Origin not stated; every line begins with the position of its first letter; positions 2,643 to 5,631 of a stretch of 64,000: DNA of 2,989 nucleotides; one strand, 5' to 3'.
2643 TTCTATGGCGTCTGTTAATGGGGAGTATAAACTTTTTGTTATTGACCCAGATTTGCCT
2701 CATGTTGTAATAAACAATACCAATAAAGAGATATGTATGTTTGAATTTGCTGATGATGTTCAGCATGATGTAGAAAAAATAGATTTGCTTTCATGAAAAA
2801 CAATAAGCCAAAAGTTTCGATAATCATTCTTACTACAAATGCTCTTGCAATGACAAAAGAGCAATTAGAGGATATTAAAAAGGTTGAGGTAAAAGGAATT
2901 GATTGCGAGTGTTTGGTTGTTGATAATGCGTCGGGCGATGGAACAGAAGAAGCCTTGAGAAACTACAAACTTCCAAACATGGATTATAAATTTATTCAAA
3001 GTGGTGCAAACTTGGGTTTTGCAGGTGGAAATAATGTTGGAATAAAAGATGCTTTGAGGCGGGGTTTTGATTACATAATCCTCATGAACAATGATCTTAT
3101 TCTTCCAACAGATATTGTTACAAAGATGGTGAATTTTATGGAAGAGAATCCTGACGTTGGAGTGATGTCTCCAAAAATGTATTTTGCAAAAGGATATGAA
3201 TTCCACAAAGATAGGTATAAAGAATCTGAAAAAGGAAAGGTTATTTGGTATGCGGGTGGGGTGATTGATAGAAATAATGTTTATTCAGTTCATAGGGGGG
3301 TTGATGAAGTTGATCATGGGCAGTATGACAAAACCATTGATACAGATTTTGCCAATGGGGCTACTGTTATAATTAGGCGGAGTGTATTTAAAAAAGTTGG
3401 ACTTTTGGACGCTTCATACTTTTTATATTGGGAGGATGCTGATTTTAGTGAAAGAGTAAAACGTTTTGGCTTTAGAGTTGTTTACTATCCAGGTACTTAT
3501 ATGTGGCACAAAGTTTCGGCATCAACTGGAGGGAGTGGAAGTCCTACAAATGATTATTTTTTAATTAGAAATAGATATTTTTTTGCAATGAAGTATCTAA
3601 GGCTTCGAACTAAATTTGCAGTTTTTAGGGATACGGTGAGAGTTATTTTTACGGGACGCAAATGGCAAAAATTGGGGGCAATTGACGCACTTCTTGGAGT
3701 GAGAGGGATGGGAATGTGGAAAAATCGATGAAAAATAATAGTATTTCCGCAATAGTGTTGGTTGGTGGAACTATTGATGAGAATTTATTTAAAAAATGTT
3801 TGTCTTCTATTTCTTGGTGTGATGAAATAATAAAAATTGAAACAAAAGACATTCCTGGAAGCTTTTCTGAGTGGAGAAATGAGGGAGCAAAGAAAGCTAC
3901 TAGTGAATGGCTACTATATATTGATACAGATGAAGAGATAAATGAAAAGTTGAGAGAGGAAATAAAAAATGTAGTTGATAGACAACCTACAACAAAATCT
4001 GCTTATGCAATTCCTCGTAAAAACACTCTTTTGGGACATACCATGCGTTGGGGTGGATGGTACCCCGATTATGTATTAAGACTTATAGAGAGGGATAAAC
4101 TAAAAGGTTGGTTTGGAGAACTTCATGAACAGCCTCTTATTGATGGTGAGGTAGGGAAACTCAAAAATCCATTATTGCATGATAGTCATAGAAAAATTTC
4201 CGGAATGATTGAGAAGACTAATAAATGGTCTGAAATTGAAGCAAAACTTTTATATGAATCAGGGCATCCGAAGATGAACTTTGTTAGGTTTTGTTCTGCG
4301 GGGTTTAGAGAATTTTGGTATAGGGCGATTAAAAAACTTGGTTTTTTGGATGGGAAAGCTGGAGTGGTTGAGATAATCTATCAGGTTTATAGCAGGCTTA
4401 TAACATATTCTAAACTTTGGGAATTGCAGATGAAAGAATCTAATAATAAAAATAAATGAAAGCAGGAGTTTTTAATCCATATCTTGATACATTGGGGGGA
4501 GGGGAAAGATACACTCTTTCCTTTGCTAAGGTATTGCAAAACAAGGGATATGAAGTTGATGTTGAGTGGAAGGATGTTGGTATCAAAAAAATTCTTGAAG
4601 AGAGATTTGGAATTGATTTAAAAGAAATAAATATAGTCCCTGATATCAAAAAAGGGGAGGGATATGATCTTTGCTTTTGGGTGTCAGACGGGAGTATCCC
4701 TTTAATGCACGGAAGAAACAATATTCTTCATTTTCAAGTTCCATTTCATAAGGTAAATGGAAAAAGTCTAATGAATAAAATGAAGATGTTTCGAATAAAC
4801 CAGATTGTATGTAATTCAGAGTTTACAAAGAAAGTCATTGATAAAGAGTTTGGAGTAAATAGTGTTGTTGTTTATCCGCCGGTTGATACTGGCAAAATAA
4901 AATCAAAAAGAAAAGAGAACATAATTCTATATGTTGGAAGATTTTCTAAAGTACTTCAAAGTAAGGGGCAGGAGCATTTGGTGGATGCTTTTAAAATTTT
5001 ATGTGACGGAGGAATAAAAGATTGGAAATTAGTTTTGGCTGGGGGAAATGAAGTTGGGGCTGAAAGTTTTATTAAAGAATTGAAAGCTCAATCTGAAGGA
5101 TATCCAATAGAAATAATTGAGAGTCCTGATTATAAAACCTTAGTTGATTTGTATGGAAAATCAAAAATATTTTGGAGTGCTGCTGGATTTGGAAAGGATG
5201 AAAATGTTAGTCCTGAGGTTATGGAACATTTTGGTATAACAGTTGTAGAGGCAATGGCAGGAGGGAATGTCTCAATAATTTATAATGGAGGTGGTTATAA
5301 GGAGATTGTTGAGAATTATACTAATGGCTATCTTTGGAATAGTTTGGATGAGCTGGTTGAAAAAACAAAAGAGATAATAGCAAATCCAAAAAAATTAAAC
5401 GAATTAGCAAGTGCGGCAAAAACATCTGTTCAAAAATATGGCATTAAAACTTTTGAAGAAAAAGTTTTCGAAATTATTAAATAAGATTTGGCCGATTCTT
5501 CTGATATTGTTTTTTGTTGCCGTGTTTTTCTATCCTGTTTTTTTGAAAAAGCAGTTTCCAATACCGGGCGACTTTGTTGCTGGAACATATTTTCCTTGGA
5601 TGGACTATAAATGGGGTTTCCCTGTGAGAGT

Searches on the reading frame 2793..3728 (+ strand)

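Call 7: search_protein_families(library=pfam, proteins=[window:2793-3728:+], max_evalue=0.001)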
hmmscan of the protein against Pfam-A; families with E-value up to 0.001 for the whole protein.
window:2793-3728:+ (312 aa): 4 families
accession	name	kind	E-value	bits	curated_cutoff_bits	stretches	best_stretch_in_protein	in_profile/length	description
PF00535.33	Glycos_transf_2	-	3.8e-18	66.4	23.3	1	9-155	1-132/168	Glycosyl transferase family 2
PF13641.12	Glyco_tranf_2_3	-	2.8e-11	44.3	27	1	6-240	1-212/230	Glycosyltransferase like family 2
PF13632.12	Glyco_trans_2_3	-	1.6e-08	35.1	27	1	94-278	1-142/198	Glycosyl transferase family group 2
PF13506.12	Glyco_transf_21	-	9.9e-06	25.6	21.7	0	184-242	99-157/174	Glycosyl transferase family 21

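Call 32: search_protein_families(library=ncbifam, proteins=[window:2793-3728:+], max_evalue=0.001)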
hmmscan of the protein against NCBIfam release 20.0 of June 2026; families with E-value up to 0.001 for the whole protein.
window:2793-3728:+ (312 aa): 16 families
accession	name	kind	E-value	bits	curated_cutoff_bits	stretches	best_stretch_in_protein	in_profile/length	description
TIGR01556.1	rhamnosyltran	subfamily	9.1e-18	64.4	200.55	1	34-261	18-232/281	rhamnosyltransferase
NF041875.1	EPS_EpsD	equivalog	2.4e-11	43.6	370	1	8-122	1-110/325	exopolysaccharide biosynthesis glycosyltransferase EpsD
TIGR03937.1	PgaC_IcaA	equivalog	4.1e-10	39.2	422.3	1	3-125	42-159/407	poly-beta-1,6-N-acetyl-D-glucosamine synthase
TIGR04283.1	glyco_like_mftF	equivalog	1.7e-08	34.3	182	1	8-121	1-103/221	TIGR04283 family arsenosugar biosynthesis glycosyltransferase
NF047683.1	TeichurnBiosyTuaG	equivalog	4e-08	33.2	400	1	1-119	1-114/252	teichuronic acid biosynthesis protein TuaG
NF050113.1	gal_furan_GlfT1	equivalog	1.1e-07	31.5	330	1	11-103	4-91/290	galactofuranosyltransferase GlfT1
NF038302.1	EPS_HpsE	equivalog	2.8e-07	29.8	300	1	8-129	3-124/307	hormogonium polysaccharide biosynthesis glycosyltransferase HpsE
NF038299.1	EPS_HpsN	equivalog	4.9e-07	29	425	1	6-278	1-263/317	hormogonium polysaccharide biosynthesis glycosyltransferase HpsN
TIGR03965.1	mycofact_glyco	equivalog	1.5e-06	27.4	280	0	189-240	231-281/467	mycofactocin biosynthesis glycosyltransferase MftF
NF047588.1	GlcsyltransPgfSStrep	equivalog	4.3e-06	26.1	500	1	7-122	2-116/308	glycosyltransferase PgfS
TIGR04440.1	glyco_TIGR04440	domain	9.2e-06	25.5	70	1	7-131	1-121/215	TIGR00180 family glycosyltransferase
TIGR03111.1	glyc2_xrt_Gpos1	hypoth_equivalog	4.4e-05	22.4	363.95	1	4-126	47-166/439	TIGR03111 family XrtG-associated glycosyltransferase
NF007482.0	PRK10073.1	equivalog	4.6e-05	22.6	423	1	1-122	1-117/334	glycosyltransferase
NF045692.1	OglycostaseCruG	equivalog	4.6e-05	22.5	600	0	7-70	42-103/386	2'-O-glycosyltransferase CruG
NF053739.1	GlytfEpsEBac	equivalog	8.7e-05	21.6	450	1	6-129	1-120/265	glycosyltransferase EpsE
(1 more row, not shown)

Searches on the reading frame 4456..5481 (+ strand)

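Call 7: search_protein_families(library=pfam, proteins=[window:4456-5481:+], max_evalue=0.001)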
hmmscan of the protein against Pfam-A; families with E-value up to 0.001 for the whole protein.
window:4456-5481:+ (342 aa): 4 families
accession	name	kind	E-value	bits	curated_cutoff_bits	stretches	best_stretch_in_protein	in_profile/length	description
PF00534.26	Glycos_transf_1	-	2.7e-24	86.1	26.4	1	147-322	8-170/172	Glycosyl transferases group 1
PF13692.12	Glyco_trans_1_4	-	2e-14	54.5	27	1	155-310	2-142/142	Glycosyl transferases group 1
PF13439.12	Glyco_transf_4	-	3e-08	34.3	28.5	1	14-145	2-168/170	Glycosyltransferase Family 4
PF13524.12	Glyco_trans_1_2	-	0.00079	19.8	25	0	218-327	29-131/144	Glycosyl transferase-like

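Call 32: search_protein_families(library=ncbifam, proteins=[window:4456-5481:+], max_evalue=0.001)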
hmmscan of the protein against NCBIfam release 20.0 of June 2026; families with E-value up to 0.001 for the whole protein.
window:4456-5481:+ (342 aa): 17 families
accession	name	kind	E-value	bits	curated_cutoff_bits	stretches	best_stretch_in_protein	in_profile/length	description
NF041876.1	EPS_EpsE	equivalog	8e-11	41.8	400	1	131-327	192-378/389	exopolysaccharide biosynthesis GT4 family glycosyltransferase EpsE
TIGR03999.1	thiol_BshA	equivalog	5.7e-09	35.4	273.7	1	251-330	277-359/375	N-acetyl-alpha-D-glucosaminyl L-malate synthase BshA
NF038295.1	EPS_HpsP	equivalog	6.9e-09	35.2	550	1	150-336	203-379/388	hormogonium polysaccharide biosynthesis glycosyltransferase HpsP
NF047880.1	glyco_SdgA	exception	6.4e-08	31.6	800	1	251-341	394-487/488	serine-aspartate repeat adhesin O-glycosyltransferase SdgA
TIGR02149.1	glgA_Coryne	subfamily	1.3e-07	31.1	302.4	1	151-331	201-365/391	glycogen synthase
NF049988.1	MGlcDAGSynMgs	equivalog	1.4e-07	31.2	400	1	255-337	298-380/398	alpha-monoglucosyldiacylglycerol synthase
TIGR02472.1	sucr_P_syn_N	equivalog_domain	1.6e-06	27.2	576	1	251-327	345-423/439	sucrose-phosphate synthase, putative, glycosyltransferase domain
NF046085.1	XrtY_assoc_Gly1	equivalog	2.5e-06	26.6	400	1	94-327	147-366/387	XrtY-associated glycosyltransferase XYAG1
NF012028.0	PRK15484.1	subfamily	6e-06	25.6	618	1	150-336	189-370/380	lipopolysaccharide N-acetylglucosaminyltransferase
TIGR04157.1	glyco_rSAM_CFB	subfamily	1.5e-05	24.2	400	0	107-339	163-404/406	TIGR04157 family glycosyltransferase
TIGR02470.1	sucr_synth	equivalog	1.5e-05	23.3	810.4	1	251-338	648-742/784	sucrose synthase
NF038298.1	EPS_HpsO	equivalog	2.5e-05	23.2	575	1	147-339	194-382/388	hormogonium polysaccharide biosynthesis glycosyltransferase HpsO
NF050056.1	ProtGlycPglH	equivalog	2.9e-05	23.3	600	1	146-342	171-351/354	GalNAc-alpha-(1->4)-GalNAc-alpha-(1->3)-diNAcBac-PP-undecaprenol alpha-1,4-N-acetyl-D-galactosaminyltransferase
TIGR03088.1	stp2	hypoth_equivalog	3.6e-05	23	409.05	1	151-330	191-359/374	TIGR03088 family PEP-CTERM/XrtA system glycosyltransferase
NF041139.1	TreT_Thcocales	equivalog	4.8e-05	22.3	775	1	254-332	321-399/412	trehalose synthase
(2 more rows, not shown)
